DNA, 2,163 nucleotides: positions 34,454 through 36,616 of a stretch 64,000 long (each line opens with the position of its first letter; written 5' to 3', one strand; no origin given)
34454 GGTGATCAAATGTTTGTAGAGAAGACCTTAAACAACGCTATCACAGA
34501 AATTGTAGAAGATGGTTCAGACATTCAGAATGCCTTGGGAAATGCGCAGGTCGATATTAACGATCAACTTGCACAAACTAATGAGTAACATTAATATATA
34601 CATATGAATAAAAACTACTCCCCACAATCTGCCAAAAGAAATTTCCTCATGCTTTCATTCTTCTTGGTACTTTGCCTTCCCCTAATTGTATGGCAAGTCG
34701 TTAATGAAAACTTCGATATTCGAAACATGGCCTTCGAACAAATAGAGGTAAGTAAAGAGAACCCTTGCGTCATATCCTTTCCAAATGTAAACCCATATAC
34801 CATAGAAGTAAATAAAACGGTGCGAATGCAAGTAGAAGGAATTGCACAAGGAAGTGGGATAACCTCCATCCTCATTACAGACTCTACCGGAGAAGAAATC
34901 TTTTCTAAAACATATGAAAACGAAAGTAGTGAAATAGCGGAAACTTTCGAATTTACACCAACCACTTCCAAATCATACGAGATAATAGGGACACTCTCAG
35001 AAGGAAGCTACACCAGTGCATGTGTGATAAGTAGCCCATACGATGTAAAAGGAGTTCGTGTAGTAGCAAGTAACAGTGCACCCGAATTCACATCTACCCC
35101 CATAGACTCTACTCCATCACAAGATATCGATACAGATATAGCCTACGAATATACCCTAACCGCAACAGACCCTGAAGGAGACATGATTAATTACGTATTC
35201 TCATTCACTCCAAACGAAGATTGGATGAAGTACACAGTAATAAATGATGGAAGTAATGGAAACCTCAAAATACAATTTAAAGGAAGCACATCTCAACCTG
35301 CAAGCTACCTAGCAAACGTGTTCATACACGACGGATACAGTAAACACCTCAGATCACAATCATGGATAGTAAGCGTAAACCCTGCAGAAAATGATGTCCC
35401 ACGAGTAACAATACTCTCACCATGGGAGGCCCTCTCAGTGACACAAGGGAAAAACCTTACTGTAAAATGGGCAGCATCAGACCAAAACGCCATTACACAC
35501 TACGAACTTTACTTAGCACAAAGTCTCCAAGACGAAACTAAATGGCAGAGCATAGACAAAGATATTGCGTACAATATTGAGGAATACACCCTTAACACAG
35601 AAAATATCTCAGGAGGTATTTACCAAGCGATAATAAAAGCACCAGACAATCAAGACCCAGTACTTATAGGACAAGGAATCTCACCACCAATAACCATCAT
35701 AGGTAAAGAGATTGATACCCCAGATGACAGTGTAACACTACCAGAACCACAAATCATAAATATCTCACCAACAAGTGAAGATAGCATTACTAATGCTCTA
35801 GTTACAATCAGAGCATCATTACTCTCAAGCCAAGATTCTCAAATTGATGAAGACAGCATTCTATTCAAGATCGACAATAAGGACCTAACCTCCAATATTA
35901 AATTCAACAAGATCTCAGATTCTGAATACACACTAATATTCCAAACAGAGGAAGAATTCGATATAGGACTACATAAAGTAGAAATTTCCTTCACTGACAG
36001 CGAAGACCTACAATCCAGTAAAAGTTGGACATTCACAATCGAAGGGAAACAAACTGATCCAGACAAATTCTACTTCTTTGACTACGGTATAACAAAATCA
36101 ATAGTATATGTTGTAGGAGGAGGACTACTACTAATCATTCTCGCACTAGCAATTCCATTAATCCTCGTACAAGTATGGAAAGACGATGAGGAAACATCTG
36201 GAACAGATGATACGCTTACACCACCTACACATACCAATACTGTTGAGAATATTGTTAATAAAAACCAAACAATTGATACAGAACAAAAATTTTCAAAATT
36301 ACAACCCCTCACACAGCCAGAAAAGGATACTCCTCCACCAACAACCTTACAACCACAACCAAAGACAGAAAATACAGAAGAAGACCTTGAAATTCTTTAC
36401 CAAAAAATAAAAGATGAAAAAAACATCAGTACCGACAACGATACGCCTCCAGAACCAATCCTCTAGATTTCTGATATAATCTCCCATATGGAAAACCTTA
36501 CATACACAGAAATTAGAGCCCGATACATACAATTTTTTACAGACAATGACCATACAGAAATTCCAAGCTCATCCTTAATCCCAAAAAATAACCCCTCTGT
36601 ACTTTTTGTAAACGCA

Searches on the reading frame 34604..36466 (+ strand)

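Call 43: search_protein_families(library=pfam, proteins=[window:34604-36466:+], max_evalue=0.00001)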
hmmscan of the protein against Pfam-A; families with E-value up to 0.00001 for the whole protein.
window:34604-36466:+ (620 aa): 0 families

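Call 64: search_protein_families(library=pfam, proteins=[window:34604-36466:+], max_evalue=1)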
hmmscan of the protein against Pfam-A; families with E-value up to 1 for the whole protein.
window:34604-36466:+ (620 aa): 4 families
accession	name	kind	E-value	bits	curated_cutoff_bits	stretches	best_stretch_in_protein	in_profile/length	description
PF17957.7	Big_7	-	1.9e-05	25.6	24.1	1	266-317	1-44/70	Bacterial Ig domain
PF23861.1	Ribophorin_II_2nd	-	0.0078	16.8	23.4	0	312-358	64-98/105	Ribophorin II second domain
PF10342.15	Kre9_KNH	-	0.025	15.7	24.6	1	273-350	2-81/94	Kre9/KNH-like N-terminal Ig-like domain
PF25717.1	Herpes_ORF32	-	0.041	14.2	27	1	190-215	45-70/76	Herpesvirus ORF32/34 phosphoprotein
